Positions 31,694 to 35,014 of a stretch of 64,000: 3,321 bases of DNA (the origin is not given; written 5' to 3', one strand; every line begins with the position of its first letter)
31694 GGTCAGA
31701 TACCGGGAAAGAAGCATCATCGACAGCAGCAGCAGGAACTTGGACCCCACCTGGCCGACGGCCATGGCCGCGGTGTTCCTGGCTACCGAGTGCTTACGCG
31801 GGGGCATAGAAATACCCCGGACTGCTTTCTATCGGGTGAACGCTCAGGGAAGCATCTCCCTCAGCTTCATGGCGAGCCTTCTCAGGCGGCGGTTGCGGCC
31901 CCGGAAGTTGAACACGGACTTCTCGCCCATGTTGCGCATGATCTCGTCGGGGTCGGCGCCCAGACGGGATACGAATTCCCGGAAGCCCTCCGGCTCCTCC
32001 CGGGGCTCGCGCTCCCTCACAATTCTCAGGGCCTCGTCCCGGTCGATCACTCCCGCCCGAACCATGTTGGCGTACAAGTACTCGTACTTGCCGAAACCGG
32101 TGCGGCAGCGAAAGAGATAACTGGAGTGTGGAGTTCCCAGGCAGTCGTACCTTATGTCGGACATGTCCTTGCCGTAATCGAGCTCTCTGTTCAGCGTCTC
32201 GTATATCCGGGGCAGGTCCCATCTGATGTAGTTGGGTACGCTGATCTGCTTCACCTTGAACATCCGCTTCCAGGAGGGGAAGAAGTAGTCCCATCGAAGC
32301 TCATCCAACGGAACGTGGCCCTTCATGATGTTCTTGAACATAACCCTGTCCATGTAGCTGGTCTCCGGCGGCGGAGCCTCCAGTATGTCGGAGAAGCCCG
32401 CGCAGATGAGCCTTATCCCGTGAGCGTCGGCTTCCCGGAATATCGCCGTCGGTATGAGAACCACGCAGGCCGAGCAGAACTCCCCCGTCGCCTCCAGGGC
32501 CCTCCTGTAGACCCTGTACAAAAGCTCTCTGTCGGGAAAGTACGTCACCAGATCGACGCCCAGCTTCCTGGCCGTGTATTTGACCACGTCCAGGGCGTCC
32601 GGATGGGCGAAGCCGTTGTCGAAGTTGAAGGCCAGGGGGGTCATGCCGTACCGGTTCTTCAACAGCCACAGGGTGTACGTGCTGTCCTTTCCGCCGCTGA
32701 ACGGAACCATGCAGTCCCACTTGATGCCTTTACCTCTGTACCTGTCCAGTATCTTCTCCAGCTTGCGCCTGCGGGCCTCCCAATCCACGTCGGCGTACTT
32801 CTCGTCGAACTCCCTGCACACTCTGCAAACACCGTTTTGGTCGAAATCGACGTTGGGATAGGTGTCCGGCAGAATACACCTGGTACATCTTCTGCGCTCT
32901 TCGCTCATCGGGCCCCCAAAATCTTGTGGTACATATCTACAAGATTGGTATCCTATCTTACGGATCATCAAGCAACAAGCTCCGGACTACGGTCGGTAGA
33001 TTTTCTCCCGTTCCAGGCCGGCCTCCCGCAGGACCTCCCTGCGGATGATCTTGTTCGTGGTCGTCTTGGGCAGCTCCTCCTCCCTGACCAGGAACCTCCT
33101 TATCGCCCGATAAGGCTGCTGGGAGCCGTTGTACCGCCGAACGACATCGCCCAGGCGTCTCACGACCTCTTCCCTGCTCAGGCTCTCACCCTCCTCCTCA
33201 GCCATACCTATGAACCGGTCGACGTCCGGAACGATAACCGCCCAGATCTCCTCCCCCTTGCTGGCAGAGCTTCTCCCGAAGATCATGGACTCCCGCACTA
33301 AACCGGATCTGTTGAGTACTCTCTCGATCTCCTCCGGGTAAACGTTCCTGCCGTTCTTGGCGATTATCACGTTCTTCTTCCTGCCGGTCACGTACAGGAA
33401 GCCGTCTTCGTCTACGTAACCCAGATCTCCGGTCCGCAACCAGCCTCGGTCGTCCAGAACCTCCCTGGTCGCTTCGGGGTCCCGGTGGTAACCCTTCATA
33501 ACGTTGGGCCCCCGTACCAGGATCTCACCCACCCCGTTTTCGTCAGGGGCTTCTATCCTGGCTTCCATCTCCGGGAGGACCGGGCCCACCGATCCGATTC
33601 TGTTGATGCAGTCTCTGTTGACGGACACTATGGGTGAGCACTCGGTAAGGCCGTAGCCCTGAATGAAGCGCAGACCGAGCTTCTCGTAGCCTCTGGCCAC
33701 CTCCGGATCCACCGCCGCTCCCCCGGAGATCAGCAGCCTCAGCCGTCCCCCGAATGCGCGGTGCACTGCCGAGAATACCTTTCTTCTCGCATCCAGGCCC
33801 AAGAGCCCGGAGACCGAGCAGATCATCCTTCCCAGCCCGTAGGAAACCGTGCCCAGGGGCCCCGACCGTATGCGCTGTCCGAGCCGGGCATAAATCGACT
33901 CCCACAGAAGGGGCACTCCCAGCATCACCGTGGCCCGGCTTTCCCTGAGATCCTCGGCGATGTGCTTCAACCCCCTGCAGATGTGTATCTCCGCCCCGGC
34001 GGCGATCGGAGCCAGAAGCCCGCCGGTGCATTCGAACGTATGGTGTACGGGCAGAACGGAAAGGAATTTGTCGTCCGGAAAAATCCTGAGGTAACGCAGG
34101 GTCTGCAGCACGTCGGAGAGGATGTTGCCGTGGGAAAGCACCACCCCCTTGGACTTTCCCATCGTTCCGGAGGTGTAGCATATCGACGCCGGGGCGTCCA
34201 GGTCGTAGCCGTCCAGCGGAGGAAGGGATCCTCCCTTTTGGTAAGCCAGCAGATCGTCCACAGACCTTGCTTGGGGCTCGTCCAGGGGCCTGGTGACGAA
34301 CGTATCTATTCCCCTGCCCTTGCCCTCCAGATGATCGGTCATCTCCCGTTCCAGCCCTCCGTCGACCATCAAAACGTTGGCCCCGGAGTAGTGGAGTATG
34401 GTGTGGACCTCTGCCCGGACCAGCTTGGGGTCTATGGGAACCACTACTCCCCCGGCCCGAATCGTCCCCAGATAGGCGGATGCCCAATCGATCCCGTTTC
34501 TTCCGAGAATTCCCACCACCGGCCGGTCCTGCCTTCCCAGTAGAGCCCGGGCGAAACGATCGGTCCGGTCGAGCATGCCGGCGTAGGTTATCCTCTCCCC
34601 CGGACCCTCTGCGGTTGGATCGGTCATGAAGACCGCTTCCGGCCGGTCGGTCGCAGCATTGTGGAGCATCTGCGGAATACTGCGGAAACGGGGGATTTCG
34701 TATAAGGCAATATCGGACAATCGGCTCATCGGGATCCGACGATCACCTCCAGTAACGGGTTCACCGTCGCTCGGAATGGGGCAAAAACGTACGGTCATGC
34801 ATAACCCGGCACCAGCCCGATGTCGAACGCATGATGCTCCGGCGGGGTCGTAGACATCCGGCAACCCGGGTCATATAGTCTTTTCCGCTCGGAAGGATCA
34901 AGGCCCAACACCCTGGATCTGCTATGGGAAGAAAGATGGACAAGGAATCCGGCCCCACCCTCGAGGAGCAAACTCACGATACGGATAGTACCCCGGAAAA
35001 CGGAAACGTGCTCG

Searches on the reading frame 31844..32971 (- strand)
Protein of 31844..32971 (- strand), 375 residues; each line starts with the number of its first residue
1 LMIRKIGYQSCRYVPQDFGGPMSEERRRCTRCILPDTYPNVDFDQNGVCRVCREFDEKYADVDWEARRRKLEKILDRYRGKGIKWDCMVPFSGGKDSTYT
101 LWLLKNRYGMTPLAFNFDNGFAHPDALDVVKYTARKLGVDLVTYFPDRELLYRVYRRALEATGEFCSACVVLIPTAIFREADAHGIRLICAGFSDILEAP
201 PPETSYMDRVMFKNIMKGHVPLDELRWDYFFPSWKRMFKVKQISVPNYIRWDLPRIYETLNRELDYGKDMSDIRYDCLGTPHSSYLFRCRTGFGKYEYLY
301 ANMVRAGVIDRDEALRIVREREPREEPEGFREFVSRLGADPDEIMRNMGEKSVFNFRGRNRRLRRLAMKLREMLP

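Call 102: search_protein_families(library=pfam, proteins=[window:31844-32971:-], max_evalue=0.0001)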
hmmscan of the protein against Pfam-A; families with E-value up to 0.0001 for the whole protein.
window:31844-32971:- (375 aa): 0 families

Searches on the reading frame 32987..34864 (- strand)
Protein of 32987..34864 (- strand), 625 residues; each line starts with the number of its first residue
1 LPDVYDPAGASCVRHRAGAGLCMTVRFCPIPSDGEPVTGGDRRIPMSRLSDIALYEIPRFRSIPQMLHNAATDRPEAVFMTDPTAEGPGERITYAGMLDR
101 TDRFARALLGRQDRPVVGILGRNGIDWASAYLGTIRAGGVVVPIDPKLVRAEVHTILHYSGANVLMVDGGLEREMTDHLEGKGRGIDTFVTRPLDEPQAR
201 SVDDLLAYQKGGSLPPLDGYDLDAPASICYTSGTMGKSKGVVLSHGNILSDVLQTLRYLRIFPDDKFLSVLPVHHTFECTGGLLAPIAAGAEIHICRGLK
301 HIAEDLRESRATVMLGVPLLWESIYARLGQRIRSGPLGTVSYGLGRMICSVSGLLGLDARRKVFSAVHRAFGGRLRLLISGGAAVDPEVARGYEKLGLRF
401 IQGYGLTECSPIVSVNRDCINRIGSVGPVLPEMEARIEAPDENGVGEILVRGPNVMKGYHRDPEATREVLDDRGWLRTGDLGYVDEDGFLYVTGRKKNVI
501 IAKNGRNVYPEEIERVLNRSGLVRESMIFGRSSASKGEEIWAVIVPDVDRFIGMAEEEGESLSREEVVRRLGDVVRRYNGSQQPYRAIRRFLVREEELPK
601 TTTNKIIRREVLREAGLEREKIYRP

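Call 36: search_protein_families(library=pfam, proteins=[window:32987-34864:-], max_evalue=0.0001)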
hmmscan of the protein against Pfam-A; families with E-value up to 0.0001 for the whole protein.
window:32987-34864:- (625 aa): 3 families
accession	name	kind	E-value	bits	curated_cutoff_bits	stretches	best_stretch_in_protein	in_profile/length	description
PF00501.34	AMP-binding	-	5.9e-74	249.6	29.9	1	69-460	3-384/384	AMP-binding enzyme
PF23562.2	AMP-binding_C_3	-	2e-07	31.8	20.8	1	498-614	2-111/124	AMP-binding enzyme C-terminal domain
PF13193.12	AMP-binding_C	-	6.6e-05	24.2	24.5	0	512-605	1-76/76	AMP-binding enzyme C-terminal domain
